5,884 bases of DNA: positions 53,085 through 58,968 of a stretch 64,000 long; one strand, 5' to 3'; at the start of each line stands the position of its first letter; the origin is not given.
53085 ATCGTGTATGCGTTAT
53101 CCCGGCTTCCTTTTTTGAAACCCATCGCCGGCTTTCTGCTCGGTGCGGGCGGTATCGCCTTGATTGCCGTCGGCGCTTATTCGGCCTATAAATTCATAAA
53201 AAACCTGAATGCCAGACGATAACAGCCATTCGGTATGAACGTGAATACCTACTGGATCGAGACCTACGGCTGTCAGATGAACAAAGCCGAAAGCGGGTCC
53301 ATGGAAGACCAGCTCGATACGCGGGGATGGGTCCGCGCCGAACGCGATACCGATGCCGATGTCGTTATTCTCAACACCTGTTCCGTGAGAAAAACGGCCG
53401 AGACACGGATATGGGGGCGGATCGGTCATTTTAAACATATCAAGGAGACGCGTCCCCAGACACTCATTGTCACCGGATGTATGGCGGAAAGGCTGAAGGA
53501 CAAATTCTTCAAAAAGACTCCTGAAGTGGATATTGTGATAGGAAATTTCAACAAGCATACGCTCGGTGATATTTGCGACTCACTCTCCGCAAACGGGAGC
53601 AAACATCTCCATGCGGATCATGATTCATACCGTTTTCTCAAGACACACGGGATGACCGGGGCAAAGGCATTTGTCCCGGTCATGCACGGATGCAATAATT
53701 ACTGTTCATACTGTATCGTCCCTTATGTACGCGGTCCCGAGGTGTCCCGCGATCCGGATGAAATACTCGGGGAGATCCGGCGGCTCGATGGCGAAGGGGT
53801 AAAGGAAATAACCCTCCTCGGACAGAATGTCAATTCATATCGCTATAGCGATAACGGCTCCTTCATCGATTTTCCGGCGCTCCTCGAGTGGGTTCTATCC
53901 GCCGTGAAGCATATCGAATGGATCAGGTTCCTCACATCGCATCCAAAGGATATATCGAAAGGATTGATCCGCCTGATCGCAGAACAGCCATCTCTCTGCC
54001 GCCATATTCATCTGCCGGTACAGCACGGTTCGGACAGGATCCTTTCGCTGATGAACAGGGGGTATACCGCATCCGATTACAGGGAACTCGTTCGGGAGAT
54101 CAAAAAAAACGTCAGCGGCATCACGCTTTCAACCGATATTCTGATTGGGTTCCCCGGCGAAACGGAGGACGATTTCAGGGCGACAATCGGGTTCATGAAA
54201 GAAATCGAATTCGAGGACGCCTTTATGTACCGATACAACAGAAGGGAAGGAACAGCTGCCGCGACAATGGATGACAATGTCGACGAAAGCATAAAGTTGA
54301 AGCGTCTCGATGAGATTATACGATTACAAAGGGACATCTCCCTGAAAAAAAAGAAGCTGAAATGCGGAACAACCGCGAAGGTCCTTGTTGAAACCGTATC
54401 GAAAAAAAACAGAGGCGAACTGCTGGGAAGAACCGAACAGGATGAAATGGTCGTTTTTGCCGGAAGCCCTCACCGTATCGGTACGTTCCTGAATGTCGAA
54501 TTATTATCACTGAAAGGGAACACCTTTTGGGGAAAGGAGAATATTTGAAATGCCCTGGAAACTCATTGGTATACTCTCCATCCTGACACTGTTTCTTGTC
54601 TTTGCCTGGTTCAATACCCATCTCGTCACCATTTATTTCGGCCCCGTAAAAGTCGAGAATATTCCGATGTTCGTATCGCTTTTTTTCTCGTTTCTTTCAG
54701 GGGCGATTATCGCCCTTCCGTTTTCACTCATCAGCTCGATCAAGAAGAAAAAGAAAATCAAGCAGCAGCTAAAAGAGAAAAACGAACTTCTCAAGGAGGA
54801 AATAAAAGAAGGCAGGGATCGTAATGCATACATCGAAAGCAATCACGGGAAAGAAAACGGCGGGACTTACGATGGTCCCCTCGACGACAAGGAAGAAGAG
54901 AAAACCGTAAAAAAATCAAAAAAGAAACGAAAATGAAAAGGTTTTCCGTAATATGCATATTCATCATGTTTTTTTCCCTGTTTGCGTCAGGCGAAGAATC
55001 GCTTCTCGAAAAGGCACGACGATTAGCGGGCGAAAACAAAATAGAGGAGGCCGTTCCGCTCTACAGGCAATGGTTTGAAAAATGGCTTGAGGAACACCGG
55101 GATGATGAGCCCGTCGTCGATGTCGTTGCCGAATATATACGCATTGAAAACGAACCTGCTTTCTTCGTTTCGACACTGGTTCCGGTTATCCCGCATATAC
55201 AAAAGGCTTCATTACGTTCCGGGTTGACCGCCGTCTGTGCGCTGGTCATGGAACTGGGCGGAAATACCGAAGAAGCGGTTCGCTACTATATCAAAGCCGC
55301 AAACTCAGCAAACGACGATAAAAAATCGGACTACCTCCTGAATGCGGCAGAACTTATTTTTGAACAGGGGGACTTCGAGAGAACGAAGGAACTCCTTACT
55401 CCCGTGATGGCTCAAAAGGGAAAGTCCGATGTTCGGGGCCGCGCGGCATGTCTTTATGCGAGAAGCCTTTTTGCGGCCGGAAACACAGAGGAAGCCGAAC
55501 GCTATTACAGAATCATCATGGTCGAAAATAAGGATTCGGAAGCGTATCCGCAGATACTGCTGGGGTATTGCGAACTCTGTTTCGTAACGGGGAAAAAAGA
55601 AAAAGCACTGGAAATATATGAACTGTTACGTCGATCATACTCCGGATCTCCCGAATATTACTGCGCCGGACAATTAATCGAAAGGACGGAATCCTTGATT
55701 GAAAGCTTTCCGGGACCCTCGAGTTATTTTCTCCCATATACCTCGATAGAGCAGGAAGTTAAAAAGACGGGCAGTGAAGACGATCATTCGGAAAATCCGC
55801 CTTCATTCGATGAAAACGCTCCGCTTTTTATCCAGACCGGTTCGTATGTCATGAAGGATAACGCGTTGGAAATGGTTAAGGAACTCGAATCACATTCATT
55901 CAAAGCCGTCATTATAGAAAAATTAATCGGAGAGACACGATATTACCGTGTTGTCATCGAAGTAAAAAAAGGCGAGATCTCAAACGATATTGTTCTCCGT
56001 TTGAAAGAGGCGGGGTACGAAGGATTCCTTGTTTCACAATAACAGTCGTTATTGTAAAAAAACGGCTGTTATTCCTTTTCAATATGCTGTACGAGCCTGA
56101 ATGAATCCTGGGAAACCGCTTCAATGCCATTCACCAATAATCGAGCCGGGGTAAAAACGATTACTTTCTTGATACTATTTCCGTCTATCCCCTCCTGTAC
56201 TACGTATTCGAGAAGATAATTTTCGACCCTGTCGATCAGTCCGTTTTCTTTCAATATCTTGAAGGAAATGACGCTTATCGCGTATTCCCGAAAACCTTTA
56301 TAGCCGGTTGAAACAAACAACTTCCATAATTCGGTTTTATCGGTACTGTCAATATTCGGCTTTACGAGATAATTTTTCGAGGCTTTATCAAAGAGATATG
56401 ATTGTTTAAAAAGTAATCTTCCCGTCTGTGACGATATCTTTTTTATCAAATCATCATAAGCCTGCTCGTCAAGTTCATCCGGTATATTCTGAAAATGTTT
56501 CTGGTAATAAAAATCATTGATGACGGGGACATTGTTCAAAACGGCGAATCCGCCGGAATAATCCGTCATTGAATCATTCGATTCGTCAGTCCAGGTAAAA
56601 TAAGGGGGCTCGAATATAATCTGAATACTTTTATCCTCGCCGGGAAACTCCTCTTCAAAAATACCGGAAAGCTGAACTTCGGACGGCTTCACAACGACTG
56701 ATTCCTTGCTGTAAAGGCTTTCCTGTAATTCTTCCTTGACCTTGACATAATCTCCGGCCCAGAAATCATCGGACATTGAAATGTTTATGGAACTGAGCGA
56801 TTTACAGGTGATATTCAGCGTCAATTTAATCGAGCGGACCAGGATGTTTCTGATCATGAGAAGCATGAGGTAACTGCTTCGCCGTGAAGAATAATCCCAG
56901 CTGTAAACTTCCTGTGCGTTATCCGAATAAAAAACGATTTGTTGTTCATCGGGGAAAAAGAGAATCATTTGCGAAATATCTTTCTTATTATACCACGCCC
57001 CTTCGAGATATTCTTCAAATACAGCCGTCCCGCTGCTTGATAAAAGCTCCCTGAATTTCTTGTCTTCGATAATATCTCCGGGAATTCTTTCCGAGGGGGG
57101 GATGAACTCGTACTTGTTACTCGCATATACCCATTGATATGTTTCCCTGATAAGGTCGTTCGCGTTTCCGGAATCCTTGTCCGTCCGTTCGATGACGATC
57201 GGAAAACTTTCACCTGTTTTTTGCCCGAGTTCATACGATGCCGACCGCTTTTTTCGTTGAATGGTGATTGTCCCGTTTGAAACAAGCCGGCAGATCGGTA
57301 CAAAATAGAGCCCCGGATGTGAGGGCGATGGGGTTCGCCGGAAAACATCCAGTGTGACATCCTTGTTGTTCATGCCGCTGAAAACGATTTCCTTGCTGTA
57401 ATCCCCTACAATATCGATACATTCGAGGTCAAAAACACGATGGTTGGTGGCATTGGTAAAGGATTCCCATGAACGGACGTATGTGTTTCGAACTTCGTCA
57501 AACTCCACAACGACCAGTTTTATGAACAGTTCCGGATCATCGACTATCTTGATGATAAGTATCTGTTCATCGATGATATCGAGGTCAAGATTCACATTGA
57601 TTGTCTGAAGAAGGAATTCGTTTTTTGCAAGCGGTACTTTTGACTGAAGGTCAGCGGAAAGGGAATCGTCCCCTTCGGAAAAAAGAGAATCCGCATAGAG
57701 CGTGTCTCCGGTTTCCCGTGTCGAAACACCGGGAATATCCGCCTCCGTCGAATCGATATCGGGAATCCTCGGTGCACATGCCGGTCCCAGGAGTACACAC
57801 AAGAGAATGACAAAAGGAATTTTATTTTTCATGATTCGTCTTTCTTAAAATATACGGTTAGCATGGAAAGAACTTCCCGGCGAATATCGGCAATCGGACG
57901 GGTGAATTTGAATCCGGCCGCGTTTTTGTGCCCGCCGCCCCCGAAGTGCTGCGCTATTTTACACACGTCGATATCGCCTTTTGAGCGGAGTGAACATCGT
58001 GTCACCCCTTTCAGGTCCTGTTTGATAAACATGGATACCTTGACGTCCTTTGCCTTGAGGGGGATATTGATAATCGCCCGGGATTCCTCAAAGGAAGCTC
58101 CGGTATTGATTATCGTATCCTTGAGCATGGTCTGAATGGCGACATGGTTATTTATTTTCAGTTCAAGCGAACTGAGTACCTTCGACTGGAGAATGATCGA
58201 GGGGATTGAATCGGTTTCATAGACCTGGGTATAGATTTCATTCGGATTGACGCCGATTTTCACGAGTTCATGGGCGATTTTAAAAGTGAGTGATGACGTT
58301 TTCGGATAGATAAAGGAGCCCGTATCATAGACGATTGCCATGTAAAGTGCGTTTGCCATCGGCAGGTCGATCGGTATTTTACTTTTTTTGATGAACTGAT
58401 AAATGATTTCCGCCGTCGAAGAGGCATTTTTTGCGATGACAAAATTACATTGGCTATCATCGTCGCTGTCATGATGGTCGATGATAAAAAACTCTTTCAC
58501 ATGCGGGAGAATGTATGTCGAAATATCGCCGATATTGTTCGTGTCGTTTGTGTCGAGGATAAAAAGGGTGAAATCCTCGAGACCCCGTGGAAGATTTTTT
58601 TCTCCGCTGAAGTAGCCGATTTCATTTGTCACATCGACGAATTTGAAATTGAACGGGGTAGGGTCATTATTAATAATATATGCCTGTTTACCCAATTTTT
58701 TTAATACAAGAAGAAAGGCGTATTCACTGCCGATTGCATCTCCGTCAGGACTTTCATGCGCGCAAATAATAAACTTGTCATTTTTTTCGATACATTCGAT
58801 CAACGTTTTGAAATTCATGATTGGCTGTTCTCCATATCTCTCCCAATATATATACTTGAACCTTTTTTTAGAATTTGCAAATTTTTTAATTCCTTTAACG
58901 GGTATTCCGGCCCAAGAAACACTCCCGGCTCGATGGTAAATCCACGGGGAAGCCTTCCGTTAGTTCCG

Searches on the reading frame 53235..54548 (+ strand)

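Call 8: search_protein_families(library=pfam, proteins=[window:53235-54548:+], max_evalue=0.001)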
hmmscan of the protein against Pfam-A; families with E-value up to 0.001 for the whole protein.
window:53235-54548:+ (437 aa): 3 families
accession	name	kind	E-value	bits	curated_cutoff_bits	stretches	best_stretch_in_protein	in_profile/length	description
PF00919.26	UPF0004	-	1.6e-29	102.3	27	1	6-103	2-98/98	Uncharacterized protein family UPF0004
PF04055.27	Radical_SAM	-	5.9e-27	95.3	29.5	1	148-320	2-165/166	Radical SAM superfamily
PF01938.26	TRAM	-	8.2e-07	29.2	21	1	378-425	5-50/61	TRAM domain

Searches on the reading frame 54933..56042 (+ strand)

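Call 8: search_protein_families(library=pfam, proteins=[window:54933-56042:+], max_evalue=0.001)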
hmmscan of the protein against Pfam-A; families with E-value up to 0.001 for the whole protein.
window:54933-56042:+ (369 aa): 10 families
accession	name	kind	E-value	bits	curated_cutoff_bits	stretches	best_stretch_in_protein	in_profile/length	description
PF14559.12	TPR_19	-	1.3e-10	41.9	25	2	179-243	1-62/68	Tetratricopeptide repeat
PF13428.12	TPR_14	-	1.7e-08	34.7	23.5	0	175-202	7-34/44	Tetratricopeptide repeat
PF13432.12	TPR_16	-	3.7e-07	30.9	32.7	0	176-240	4-65/65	Tetratricopeptide repeat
PF13174.12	TPR_6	-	4.5e-07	30.5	26.3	0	175-196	6-27/33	Tetratricopeptide repeat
PF12895.13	ANAPC3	-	7.6e-06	26.6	27.2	1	111-191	4-78/82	Anaphase-promoting complex, cyclosome, subunit 3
PF07721.20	TPR_4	-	1.4e-05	25.7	27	0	170-190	2-22/26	Tetratricopeptide repeat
PF12688.13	TPR_5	-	2.9e-05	24.7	24.2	0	37-122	17-100/119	Tetratrico peptide repeat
PF13424.12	TPR_12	-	4e-05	24.2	30.1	0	135-193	6-69/77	Tetratricopeptide repeat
PF13176.12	TPR_7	-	0.00014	22.1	27.9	0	110-129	13-32/36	Tetratricopeptide repeat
PF05036.18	SPOR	-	0.00018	22.2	21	1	298-367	5-75/76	SPOR domain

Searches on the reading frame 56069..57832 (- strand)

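Call 70: search_protein_families(library=pfam, proteins=[window:56069-57832:-], max_evalue=0.00001)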
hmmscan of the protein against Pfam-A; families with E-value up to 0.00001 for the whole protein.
window:56069-57832:- (587 aa): 1 family
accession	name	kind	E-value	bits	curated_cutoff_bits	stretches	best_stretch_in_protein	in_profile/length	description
PF18663.7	Pallilysin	-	6.3e-13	49.2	25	1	260-357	4-102/118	Pallilysin beta barrel domain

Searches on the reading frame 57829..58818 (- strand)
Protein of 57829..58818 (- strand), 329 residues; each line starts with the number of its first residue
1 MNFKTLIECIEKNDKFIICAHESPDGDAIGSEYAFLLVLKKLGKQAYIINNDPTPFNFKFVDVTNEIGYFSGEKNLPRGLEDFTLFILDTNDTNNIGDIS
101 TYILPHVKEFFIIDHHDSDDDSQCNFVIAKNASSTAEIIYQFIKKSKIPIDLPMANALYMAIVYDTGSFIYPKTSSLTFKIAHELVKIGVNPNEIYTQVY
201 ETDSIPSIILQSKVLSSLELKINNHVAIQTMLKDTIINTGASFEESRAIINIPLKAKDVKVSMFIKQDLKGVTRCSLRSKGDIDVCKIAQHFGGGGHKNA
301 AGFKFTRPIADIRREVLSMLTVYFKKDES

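Call 70: search_protein_families(library=pfam, proteins=[window:57829-58818:-], max_evalue=0.00001)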
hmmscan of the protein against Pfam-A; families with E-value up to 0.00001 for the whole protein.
window:57829-58818:- (329 aa): 2 families
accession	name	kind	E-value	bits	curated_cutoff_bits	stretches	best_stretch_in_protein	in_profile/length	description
PF01368.27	DHH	-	3.6e-16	60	28.1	1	15-162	1-125/125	DHH family, N-terminal domain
PF02272.25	DHHA1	-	5.2e-11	43.3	25.9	1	231-310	9-86/102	DHHA1 domain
